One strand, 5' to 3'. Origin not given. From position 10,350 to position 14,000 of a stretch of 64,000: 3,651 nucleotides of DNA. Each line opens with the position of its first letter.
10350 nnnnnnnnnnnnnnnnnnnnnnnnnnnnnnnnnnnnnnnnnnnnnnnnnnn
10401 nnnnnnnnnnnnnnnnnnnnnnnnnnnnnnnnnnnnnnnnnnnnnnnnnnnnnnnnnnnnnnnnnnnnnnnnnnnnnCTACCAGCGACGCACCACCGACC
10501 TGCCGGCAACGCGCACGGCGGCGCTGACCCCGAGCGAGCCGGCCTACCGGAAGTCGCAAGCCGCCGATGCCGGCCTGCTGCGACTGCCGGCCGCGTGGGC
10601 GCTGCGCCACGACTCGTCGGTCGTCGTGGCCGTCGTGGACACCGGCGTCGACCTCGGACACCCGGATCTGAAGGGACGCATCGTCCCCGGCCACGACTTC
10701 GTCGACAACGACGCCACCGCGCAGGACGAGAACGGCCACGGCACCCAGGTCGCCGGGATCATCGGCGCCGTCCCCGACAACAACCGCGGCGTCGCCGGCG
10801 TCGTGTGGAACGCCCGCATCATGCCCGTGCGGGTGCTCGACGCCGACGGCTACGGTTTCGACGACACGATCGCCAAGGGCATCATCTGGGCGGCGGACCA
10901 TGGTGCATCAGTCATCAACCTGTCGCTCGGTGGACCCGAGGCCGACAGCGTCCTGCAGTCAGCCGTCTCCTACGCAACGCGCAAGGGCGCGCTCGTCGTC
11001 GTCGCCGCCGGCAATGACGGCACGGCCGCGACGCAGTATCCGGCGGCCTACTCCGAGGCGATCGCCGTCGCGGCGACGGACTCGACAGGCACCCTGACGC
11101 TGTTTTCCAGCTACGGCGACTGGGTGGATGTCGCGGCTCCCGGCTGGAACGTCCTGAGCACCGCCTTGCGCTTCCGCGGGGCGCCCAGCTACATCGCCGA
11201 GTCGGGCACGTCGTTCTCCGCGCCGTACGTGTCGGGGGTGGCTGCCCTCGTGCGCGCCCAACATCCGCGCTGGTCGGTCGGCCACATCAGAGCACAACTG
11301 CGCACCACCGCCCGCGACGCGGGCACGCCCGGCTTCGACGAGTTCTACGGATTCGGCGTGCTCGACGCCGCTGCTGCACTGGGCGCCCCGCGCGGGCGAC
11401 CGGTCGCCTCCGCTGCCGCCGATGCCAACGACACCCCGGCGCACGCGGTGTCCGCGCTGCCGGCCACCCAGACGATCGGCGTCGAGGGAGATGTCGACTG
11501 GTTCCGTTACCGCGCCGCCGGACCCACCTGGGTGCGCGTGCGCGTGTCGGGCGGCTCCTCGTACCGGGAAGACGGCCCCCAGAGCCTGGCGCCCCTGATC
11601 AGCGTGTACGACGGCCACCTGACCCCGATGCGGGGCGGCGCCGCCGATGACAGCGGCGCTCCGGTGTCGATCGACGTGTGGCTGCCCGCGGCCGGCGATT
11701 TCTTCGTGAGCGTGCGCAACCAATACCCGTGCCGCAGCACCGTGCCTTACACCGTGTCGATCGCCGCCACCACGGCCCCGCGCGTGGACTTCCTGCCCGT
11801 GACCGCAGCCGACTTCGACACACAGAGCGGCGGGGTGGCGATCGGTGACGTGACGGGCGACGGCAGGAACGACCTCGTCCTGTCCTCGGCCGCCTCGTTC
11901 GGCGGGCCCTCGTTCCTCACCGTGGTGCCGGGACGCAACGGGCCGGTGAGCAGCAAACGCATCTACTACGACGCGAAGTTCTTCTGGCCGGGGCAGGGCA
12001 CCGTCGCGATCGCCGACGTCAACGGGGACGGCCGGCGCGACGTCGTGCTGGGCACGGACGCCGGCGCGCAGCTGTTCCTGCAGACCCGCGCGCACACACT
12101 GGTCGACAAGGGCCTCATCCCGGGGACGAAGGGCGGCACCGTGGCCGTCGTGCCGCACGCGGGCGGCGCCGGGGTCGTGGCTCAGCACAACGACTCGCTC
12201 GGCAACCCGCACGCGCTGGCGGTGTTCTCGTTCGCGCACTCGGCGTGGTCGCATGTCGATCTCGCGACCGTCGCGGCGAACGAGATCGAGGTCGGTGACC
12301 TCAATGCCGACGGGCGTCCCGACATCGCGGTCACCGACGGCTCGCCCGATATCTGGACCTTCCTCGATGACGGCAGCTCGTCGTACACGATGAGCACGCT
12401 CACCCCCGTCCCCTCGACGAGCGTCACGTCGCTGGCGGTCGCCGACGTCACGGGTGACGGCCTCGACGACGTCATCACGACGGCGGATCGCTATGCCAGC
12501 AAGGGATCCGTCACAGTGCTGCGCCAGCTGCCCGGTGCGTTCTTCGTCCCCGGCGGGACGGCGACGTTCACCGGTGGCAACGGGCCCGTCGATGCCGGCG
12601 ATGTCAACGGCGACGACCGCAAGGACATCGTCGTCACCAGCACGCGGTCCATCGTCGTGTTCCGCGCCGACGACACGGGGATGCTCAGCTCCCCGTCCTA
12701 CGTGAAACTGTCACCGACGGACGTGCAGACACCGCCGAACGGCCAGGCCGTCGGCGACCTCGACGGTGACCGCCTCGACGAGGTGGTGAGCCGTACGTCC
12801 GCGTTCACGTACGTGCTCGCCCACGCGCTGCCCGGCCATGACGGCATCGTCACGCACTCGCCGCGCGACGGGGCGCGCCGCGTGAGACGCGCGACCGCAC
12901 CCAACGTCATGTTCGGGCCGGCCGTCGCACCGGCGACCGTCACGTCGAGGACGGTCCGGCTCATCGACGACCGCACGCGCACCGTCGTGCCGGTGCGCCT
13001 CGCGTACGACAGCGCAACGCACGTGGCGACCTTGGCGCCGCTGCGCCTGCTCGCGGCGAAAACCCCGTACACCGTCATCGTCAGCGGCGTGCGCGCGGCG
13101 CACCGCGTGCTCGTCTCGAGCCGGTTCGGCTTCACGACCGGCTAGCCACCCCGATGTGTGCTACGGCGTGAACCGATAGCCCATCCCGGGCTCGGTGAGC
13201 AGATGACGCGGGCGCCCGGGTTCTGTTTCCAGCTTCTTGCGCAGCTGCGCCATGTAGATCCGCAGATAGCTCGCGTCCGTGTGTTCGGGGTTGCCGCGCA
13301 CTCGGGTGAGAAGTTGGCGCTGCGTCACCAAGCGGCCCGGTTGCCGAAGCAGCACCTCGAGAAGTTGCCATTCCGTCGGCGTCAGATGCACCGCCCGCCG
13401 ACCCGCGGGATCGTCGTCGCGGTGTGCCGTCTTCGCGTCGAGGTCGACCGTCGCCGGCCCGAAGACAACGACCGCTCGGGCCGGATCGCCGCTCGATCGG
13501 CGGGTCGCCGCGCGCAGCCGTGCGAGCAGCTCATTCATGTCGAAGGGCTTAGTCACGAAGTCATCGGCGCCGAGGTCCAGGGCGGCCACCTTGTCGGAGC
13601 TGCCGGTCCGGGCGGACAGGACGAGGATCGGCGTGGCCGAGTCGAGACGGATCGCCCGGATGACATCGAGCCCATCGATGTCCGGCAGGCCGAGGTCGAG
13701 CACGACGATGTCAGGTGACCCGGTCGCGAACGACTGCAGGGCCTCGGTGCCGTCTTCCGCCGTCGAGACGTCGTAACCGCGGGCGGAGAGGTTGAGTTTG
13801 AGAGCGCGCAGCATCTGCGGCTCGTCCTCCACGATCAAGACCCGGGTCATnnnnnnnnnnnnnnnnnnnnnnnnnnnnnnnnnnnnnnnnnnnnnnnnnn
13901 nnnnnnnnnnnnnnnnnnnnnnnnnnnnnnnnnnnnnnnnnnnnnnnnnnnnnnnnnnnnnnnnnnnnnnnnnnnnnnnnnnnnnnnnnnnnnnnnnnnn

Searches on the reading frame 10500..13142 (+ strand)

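Call 64: search_protein_families(library=pfam, proteins=[window:10500-13142:+], max_evalue=0.001)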
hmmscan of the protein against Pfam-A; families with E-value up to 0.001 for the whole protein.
window:10500-13142:+ (881 aa): 5 families
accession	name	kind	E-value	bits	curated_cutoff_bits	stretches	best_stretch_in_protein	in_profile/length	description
PF00082.27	Peptidase_S8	-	1.1e-63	215.6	21.8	1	39-286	2-288/288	Subtilase family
PF01839.29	FG-GAP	-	1.4e-21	76.3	22.1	2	642-674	2-37/37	FG-GAP repeat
PF13517.12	FG-GAP_3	-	6.9e-20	71.9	26.9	3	600-659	1-60/61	FG-GAP-like repeat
PF13205.12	Big_5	-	4.9e-07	30.9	23.6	1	783-867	7-90/105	Bacterial Ig-like domain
PF16743.10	PliI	-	1.8e-05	24.8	27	0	479-538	55-99/123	Periplasmic lysozyme inhibitor of I-type lysozyme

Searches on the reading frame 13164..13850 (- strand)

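Call 64: search_protein_families(library=pfam, proteins=[window:13164-13850:-], max_evalue=0.001)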
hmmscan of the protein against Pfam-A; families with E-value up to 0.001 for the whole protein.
window:13164-13850:- (229 aa): 2 families
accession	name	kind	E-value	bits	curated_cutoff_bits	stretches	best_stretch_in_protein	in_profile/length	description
PF00072.30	Response_reg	-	9.3e-31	106.7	30.2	1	4-112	1-110/111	Response regulator receiver domain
PF00486.34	Trans_reg_C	-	1.1e-20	73.9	26.2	1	152-227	2-77/77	Transcriptional regulatory protein, C terminal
